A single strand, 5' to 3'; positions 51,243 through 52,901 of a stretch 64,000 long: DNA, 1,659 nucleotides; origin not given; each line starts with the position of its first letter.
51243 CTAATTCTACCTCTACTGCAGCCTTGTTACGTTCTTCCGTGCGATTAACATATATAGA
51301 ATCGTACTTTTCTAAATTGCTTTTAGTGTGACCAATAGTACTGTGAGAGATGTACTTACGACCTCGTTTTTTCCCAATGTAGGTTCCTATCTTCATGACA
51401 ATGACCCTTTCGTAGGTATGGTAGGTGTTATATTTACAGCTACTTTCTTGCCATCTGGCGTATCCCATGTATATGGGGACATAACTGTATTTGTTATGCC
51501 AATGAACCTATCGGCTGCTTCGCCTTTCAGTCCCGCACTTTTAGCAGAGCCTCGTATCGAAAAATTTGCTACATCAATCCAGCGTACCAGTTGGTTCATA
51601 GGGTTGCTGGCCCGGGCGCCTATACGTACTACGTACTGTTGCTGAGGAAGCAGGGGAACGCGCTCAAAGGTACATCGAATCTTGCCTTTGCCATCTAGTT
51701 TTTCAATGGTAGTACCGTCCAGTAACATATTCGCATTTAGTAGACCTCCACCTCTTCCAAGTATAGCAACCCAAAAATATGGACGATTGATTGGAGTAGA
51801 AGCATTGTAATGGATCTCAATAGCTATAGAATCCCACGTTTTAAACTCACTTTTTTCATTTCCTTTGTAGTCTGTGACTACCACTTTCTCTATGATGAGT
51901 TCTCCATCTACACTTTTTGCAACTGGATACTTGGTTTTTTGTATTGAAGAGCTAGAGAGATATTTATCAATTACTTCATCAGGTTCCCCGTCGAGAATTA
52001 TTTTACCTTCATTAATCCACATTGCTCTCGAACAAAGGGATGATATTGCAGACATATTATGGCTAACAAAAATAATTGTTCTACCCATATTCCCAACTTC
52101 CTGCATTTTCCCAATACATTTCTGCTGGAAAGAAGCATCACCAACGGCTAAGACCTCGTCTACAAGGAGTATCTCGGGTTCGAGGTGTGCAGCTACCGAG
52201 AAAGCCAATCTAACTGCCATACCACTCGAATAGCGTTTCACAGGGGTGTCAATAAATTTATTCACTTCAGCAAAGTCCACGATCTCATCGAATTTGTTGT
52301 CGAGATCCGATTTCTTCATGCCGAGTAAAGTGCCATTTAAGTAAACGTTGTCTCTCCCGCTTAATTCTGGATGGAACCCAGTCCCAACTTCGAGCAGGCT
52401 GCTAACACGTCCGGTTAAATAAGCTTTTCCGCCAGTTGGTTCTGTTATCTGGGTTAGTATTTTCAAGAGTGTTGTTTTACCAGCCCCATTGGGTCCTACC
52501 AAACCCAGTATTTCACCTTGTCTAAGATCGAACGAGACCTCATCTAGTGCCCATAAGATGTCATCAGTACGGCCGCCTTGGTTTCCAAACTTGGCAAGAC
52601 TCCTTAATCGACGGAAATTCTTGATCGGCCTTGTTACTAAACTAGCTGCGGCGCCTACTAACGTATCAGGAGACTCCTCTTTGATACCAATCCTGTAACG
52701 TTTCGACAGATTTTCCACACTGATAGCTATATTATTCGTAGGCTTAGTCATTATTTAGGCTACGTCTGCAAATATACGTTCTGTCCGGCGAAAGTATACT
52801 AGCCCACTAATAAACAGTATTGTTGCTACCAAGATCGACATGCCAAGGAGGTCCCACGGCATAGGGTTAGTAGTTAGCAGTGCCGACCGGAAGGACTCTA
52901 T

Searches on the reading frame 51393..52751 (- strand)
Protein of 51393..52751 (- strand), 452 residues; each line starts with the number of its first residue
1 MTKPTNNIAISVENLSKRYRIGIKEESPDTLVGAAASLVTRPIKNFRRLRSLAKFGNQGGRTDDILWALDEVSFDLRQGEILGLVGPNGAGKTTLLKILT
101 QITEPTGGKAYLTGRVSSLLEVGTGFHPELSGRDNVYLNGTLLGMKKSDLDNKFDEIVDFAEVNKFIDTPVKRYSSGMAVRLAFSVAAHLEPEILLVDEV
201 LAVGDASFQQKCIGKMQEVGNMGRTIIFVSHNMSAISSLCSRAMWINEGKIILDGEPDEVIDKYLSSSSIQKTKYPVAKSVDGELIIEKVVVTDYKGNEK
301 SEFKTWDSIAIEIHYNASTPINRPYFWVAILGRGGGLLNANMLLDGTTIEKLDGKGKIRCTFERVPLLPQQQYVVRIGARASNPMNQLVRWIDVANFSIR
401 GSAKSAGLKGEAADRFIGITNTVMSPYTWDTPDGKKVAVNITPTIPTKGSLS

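Call 5: search_protein_families(library=pfam, proteins=[window:51393-52751:-])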
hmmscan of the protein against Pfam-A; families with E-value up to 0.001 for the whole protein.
window:51393-52751:- (452 aa): 4 families
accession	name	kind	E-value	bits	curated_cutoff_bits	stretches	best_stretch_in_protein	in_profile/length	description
PF00005.33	ABC_tran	-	1.1e-20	75.1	25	1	69-200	1-135/137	ABC transporter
PF14524.12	Wzt_C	-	7.1e-11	42.7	30.4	1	282-403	7-133/143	Wzt C-terminal domain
PF13304.12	AAA_21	-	2.7e-05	24.8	27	1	82-102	2-22/304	AAA domain, putative AbiEii toxin, Type IV TA system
PF13476.12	AAA_23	-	0.00096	20.3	27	0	71-102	12-42/201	AAA domain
